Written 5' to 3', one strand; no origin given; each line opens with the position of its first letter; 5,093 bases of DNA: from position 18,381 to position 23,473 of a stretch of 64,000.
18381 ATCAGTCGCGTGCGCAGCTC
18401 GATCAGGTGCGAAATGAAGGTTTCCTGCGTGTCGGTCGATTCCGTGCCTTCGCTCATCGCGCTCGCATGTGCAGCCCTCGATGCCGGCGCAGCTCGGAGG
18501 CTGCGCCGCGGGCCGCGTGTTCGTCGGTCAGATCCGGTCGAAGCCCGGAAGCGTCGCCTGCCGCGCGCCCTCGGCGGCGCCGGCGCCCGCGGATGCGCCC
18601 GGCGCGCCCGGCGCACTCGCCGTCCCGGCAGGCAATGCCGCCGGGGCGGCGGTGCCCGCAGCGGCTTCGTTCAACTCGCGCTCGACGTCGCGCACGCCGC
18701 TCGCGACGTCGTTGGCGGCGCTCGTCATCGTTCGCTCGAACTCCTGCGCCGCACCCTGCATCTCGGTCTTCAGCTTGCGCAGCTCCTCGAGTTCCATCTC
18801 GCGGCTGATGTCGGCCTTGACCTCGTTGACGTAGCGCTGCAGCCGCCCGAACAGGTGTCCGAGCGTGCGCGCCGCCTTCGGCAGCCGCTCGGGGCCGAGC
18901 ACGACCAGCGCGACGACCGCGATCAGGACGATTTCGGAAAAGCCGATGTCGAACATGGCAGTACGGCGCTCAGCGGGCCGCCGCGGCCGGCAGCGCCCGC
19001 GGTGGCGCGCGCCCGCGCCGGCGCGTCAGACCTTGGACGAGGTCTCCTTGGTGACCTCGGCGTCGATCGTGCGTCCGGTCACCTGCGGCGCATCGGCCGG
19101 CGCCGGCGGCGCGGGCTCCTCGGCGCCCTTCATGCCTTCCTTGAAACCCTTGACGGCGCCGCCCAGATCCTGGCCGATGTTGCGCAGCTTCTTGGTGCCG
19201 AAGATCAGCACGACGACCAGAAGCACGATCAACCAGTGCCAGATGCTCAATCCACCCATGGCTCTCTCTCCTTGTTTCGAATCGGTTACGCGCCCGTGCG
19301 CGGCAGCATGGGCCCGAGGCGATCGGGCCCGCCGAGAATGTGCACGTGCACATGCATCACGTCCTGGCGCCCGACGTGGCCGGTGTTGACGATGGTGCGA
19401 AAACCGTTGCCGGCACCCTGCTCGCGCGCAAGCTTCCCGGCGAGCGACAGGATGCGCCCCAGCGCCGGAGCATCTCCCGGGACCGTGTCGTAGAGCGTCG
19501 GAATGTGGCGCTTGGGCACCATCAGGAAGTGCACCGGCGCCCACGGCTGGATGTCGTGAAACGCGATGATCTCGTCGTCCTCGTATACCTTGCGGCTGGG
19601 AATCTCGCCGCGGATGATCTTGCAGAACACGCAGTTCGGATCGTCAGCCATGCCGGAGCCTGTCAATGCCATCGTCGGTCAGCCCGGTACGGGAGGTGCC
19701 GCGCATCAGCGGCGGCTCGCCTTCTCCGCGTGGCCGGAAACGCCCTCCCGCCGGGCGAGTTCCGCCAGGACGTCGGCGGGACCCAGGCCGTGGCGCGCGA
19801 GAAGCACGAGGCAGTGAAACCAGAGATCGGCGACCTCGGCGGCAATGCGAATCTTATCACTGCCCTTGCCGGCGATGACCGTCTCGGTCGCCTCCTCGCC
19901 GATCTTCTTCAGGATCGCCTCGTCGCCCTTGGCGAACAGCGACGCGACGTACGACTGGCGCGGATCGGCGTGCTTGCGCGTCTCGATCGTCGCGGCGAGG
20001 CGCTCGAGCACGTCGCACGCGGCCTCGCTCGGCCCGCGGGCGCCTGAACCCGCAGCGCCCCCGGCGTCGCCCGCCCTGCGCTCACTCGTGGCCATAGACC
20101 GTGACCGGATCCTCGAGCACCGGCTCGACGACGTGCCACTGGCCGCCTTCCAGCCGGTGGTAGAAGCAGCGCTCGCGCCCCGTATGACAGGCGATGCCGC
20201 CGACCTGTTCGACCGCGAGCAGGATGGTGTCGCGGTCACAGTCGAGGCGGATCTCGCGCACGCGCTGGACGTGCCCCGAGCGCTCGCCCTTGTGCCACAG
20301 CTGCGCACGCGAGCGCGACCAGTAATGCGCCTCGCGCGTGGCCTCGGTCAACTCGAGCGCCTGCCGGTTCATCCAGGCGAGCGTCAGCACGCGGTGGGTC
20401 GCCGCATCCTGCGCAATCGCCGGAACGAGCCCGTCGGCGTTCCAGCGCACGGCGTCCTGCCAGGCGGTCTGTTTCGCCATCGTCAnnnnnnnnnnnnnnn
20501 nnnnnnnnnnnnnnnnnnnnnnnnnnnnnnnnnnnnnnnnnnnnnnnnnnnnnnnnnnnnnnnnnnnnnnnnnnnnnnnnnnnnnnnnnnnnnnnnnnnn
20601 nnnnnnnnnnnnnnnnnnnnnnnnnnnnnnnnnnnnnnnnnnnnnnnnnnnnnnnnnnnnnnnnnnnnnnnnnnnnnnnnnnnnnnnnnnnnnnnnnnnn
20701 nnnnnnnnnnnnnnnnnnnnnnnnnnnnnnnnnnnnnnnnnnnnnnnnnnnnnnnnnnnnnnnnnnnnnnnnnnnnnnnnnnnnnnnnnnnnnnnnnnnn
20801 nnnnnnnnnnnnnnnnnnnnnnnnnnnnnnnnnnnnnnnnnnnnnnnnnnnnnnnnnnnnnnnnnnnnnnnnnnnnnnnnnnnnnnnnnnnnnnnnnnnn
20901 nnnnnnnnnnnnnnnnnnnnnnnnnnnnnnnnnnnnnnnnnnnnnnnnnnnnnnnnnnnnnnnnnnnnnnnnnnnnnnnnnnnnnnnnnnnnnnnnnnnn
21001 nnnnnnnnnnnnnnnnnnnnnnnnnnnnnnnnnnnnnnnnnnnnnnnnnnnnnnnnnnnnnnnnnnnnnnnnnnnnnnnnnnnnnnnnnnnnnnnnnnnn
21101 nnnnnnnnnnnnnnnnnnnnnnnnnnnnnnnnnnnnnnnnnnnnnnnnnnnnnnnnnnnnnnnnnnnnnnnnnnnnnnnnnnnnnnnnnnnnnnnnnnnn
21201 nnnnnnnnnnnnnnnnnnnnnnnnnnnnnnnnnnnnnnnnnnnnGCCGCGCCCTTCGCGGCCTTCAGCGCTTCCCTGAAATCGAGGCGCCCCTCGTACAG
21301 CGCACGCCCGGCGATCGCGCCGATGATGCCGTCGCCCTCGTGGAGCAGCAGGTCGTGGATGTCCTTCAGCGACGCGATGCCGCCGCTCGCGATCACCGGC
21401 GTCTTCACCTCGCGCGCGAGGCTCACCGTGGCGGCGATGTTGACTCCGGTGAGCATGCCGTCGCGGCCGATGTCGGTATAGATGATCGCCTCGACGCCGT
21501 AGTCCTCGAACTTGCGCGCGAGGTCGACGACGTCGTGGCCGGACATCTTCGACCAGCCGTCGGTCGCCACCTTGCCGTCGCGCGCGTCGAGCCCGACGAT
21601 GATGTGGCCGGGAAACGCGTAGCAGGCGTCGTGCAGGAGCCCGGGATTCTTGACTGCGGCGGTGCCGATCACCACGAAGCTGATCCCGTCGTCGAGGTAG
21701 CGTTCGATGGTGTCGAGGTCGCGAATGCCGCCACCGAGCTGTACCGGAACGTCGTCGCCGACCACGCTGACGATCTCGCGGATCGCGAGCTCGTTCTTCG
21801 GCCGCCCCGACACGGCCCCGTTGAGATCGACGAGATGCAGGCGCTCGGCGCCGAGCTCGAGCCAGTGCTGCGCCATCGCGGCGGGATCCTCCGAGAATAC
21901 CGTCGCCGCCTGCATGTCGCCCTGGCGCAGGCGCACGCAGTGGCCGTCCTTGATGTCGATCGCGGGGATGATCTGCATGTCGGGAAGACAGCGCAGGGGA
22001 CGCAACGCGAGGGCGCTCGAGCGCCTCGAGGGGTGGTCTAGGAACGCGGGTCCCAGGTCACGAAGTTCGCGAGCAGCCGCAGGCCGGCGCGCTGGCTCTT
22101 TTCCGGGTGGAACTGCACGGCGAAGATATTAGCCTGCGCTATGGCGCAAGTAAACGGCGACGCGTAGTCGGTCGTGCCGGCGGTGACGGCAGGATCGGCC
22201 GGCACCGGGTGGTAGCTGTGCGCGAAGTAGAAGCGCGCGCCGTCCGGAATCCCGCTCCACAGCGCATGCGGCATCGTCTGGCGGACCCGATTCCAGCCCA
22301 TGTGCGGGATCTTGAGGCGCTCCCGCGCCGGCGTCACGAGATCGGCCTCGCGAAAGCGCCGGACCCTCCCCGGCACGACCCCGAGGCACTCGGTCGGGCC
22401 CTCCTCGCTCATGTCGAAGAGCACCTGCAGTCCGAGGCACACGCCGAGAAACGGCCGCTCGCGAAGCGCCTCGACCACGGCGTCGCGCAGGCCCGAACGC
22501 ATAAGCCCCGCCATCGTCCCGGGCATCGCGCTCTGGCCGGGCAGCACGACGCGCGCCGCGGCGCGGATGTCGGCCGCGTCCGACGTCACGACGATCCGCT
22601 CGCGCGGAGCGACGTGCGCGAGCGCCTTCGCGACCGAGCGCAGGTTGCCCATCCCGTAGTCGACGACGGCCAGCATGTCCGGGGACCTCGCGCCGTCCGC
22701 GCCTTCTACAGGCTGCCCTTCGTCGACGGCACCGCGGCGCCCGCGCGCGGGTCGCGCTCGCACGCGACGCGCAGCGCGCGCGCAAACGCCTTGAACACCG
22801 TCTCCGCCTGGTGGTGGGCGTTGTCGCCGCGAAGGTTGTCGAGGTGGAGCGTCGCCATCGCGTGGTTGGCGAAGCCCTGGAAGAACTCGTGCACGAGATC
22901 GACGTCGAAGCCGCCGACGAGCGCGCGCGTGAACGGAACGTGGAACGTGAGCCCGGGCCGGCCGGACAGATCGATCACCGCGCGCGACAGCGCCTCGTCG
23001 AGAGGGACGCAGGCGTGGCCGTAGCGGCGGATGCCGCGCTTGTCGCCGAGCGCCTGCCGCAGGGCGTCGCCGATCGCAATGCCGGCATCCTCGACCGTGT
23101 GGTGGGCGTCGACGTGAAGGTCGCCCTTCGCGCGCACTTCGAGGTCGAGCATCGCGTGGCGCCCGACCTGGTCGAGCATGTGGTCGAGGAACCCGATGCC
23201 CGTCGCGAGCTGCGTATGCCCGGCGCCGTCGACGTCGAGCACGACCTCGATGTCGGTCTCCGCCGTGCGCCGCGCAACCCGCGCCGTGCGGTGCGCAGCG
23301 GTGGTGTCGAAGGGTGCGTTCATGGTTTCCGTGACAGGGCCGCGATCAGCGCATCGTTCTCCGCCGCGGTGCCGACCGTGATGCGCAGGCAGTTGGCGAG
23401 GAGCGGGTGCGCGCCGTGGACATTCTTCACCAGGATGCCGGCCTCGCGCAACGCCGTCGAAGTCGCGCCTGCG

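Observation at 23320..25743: Natural in-frame HisD-HisC fusion (807 aa)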

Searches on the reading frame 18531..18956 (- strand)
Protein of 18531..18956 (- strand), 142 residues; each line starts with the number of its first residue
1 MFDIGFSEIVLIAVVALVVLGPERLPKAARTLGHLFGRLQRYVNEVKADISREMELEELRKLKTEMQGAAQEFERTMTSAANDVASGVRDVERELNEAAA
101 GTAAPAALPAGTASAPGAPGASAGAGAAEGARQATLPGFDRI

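Call 32: search_protein_families(library=pfam, proteins=[window:18531-18956:-], max_evalue=0.00001)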
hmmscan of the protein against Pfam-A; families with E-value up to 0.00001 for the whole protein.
window:18531-18956:- (142 aa): 1 family
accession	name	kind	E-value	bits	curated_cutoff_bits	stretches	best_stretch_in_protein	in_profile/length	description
PF02416.21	TatA_B_E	-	1.4e-09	37.5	21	1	4-38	1-35/53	mttA/Hcf106 family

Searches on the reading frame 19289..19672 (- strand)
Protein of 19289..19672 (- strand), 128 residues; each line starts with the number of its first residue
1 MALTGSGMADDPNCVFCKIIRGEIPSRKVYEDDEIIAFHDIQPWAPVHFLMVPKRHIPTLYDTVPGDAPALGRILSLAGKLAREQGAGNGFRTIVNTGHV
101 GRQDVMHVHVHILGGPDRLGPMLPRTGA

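Call 32: search_protein_families(library=pfam, proteins=[window:19289-19672:-], max_evalue=0.00001)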
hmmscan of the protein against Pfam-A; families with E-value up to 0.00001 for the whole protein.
window:19289-19672:- (128 aa): 2 families
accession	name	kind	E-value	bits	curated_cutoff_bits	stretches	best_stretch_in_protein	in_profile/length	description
PF11969.13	DcpS_C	-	1.7e-22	80.5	24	1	13-114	1-101/114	Scavenger mRNA decapping enzyme C-term binding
PF01230.28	HIT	-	2.4e-22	79.8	21.5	1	21-115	1-95/98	HIT domain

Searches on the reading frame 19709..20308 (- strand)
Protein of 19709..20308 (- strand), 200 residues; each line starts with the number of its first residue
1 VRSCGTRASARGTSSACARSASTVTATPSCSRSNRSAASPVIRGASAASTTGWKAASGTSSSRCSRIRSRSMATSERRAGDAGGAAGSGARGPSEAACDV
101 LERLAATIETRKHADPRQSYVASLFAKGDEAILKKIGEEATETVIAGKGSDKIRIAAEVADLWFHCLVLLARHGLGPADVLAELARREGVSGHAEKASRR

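Call 32: search_protein_families(library=pfam, proteins=[window:19709-20308:-], max_evalue=0.00001)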
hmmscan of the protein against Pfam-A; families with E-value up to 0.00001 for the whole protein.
window:19709-20308:- (200 aa): 1 family
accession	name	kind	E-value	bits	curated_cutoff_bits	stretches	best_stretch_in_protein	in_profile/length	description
PF01503.22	PRA-PH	-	5.1e-19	68.9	21.3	1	102-187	2-85/86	Phosphoribosyl-ATP pyrophosphohydrolase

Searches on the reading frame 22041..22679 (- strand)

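Call 32: search_protein_families(library=pfam, proteins=[window:22041-22679:-], max_evalue=0.00001)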
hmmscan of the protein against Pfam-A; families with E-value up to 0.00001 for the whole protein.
window:22041-22679:- (213 aa): 1 family
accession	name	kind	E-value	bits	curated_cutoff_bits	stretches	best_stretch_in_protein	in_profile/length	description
PF00117.34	GATase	-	3e-17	63.4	22.8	1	5-207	2-187/190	Glutamine amidotransferase class-I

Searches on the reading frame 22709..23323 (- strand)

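Call 32: search_protein_families(library=pfam, proteins=[window:22709-23323:-], max_evalue=0.00001)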
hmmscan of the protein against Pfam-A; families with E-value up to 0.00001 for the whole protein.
window:22709-23323:- (205 aa): 1 family
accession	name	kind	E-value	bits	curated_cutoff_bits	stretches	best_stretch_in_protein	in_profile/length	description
PF00475.24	IGPD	-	1.5e-63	213.6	27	1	41-184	1-144/144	Imidazoleglycerol-phosphate dehydratase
